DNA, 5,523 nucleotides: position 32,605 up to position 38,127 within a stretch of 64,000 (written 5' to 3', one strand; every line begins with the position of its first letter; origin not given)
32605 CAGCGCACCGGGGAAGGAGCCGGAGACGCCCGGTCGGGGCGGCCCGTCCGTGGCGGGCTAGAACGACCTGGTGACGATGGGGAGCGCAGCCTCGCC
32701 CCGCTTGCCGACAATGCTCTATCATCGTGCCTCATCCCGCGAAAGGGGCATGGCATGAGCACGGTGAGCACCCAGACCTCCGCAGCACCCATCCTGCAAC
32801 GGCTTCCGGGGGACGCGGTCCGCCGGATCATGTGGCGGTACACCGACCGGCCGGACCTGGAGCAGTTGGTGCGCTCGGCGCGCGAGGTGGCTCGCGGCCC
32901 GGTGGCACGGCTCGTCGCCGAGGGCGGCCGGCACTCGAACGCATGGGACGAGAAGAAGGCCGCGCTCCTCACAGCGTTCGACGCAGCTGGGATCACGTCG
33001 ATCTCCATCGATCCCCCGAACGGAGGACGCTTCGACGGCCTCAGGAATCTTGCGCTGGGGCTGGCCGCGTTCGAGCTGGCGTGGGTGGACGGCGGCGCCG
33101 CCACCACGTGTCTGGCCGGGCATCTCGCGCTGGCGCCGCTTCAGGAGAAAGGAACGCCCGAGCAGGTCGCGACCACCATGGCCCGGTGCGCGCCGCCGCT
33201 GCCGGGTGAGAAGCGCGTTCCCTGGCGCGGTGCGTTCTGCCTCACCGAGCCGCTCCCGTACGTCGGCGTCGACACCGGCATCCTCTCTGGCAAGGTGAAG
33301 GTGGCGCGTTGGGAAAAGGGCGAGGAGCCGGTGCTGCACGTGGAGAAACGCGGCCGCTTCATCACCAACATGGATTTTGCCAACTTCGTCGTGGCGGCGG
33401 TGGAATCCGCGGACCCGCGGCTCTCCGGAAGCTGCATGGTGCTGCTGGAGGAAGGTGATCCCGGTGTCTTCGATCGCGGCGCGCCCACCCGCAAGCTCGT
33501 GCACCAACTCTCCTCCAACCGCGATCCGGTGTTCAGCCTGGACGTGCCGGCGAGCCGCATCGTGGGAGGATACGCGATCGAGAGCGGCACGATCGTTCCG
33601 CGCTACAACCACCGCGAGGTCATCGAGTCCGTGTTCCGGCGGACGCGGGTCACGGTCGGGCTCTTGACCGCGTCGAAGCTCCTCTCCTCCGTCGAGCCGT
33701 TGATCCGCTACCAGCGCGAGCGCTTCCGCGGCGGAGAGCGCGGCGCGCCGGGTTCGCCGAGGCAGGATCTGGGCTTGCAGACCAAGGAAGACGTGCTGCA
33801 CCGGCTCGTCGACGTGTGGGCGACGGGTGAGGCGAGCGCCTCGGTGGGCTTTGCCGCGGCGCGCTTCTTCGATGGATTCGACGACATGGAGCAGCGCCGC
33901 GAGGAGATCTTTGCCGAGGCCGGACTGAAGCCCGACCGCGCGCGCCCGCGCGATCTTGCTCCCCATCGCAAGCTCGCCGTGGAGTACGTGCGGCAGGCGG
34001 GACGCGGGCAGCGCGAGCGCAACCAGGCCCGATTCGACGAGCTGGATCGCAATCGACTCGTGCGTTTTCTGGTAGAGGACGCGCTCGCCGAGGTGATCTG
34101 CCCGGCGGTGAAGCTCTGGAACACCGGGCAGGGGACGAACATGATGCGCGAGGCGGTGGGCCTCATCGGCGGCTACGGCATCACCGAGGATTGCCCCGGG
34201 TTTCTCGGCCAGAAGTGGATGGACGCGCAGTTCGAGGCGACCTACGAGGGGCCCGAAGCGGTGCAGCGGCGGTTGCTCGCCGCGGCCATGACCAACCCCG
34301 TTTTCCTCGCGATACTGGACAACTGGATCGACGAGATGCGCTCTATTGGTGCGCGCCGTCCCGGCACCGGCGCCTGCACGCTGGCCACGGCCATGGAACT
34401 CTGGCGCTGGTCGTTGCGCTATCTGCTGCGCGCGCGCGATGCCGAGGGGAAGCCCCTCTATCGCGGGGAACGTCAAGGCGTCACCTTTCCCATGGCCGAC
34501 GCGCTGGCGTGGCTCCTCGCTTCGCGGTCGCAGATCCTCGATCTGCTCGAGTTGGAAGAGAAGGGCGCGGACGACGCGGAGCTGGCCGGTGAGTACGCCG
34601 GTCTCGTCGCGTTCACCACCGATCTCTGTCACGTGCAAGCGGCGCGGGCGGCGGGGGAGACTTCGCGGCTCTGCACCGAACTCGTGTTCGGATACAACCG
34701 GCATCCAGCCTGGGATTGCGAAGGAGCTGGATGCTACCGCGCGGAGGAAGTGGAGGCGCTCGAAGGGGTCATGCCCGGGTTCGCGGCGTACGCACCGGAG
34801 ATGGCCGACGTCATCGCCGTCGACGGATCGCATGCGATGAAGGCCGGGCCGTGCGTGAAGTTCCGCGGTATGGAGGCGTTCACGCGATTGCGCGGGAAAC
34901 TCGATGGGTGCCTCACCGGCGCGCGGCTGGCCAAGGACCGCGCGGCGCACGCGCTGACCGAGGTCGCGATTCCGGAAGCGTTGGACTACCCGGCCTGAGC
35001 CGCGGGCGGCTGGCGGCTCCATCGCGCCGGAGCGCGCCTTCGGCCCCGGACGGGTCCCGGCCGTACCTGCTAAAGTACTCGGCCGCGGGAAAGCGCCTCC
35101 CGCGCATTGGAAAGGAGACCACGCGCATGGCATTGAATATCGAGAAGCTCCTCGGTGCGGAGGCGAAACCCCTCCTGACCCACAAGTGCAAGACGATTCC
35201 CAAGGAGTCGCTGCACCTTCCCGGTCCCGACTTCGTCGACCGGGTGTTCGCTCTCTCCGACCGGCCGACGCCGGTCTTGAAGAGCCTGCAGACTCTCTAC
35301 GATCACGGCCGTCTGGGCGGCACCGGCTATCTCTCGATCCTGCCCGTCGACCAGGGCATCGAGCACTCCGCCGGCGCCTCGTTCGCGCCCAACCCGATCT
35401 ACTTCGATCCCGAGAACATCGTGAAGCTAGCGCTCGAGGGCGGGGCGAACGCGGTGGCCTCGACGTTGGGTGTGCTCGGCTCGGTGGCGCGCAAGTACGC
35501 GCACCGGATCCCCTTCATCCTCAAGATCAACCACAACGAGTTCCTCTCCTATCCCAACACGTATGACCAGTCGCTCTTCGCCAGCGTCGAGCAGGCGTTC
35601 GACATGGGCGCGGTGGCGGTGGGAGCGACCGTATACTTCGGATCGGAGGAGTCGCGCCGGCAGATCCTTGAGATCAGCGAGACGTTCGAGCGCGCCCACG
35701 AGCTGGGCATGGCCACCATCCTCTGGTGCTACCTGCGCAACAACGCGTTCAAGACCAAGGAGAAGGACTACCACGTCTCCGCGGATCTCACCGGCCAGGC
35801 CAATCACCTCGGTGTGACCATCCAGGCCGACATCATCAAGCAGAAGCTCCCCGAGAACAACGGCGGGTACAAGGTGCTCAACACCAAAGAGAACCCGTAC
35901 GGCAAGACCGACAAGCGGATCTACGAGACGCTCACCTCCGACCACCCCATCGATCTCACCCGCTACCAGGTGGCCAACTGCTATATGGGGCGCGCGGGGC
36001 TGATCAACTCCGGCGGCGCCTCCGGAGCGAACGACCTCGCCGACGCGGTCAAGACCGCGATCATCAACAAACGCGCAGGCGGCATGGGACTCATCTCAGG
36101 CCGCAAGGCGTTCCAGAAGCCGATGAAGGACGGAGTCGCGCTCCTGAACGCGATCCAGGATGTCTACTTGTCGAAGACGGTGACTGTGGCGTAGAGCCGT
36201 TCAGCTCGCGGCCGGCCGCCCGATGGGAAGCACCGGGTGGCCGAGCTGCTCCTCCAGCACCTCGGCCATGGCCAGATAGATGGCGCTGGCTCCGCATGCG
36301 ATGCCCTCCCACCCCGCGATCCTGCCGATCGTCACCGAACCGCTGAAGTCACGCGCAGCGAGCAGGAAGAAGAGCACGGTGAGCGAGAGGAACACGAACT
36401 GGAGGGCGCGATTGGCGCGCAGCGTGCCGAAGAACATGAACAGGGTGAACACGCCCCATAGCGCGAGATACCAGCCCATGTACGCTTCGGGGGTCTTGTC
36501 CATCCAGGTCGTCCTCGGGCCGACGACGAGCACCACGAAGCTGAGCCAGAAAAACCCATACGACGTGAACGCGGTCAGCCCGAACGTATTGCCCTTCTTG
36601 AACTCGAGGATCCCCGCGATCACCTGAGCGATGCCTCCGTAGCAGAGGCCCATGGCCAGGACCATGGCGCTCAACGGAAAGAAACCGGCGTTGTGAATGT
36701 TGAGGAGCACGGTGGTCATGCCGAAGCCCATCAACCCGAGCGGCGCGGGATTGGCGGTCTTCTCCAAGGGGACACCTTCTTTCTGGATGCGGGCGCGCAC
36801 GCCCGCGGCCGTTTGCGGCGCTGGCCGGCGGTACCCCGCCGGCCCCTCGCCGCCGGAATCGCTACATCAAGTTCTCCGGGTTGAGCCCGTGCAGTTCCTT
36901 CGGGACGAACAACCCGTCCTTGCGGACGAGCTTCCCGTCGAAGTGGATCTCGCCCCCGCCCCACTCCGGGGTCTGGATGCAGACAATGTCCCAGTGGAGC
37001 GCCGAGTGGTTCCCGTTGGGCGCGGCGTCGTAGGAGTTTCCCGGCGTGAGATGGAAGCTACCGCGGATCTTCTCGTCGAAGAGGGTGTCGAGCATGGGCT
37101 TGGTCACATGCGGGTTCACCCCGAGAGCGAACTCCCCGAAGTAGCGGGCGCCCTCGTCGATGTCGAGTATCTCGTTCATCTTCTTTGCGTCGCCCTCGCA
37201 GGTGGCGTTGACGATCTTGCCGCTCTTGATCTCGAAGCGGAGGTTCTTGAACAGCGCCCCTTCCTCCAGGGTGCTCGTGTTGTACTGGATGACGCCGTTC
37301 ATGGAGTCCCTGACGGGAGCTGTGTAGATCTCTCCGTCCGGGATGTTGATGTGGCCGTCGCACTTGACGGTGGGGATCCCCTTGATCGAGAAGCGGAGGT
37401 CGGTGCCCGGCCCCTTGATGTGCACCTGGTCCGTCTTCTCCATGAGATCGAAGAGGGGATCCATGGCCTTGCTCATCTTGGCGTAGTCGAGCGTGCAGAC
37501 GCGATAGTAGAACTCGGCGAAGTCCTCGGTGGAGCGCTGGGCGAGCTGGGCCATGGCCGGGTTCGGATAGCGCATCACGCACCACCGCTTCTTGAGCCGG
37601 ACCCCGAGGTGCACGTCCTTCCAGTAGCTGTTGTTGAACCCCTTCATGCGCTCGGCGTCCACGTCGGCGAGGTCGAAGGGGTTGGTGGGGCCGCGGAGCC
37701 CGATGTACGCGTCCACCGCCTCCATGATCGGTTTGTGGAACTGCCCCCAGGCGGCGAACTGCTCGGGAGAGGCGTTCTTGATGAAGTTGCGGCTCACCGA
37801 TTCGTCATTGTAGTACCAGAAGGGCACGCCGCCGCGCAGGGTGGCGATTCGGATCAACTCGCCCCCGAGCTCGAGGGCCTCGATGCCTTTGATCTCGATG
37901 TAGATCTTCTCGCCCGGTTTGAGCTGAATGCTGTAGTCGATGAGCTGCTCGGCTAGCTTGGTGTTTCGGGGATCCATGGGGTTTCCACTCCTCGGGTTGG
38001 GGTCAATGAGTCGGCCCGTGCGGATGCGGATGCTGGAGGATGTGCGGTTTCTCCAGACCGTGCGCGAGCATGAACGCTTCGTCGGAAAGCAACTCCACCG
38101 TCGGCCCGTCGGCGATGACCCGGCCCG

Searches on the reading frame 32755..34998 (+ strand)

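Call 46: search_protein_families(library=pfam, proteins=[window:32755-34998:+], max_evalue=0.0001)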
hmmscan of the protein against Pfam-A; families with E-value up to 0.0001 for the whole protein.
window:32755-34998:+ (747 aa): 2 families
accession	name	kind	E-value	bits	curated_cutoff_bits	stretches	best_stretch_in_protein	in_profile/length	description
PF00441.29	Acyl-CoA_dh_1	-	1.7e-10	41.6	22.4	1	436-512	75-149/150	Acyl-CoA dehydrogenase, C-terminal domain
PF02771.21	Acyl-CoA_dh_N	-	5.6e-06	27.1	22.9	1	34-144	3-108/113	Acyl-CoA dehydrogenase, N-terminal domain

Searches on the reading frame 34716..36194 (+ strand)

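Call 46: search_protein_families(library=pfam, proteins=[window:34716-36194:+], max_evalue=0.0001)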
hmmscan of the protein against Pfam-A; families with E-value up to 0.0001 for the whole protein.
window:34716-36194:+ (492 aa): 1 family
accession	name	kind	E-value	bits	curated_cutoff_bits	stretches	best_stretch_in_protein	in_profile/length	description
PF01791.15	DeoC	-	3.2e-66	223.7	23.8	1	207-468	2-229/229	DeoC/LacD family aldolase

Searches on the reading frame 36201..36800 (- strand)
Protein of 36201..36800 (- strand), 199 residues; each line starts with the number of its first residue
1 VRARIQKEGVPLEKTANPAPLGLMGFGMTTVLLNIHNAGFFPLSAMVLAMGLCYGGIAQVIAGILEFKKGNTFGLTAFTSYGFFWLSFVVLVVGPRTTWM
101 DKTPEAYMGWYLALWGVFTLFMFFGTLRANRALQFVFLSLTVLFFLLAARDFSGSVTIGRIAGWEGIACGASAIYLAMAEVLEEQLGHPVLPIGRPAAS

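Call 46: search_protein_families(library=pfam, proteins=[window:36201-36800:-], max_evalue=0.0001)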
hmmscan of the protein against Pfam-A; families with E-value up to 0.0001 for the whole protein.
window:36201-36800:- (199 aa): 1 family
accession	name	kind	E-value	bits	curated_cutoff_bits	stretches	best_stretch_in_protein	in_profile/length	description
PF01184.24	Gpr1_Fun34_YaaH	-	2.4e-42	145.3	25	1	10-185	12-194/207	GPR1/FUN34/yaaH family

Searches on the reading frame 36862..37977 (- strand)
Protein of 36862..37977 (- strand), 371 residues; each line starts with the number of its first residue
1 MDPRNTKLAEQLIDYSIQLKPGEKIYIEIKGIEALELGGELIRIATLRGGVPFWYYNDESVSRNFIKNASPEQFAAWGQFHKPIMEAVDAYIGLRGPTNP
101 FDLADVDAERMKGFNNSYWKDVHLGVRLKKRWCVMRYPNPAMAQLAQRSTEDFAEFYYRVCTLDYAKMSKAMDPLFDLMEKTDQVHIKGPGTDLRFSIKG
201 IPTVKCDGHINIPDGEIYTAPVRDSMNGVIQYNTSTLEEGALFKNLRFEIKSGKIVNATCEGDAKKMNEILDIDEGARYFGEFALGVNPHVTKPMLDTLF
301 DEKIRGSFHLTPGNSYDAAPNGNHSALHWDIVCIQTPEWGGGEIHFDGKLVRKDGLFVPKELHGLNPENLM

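Call 46: search_protein_families(library=pfam, proteins=[window:36862-37977:-], max_evalue=0.0001)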
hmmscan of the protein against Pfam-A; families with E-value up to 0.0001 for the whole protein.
window:36862-37977:- (371 aa): 1 family
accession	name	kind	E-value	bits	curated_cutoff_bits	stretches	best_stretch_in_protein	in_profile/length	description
PF02073.20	Peptidase_M29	-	6.1e-49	167.3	27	1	4-333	4-382/406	Thermophilic metalloprotease (M29)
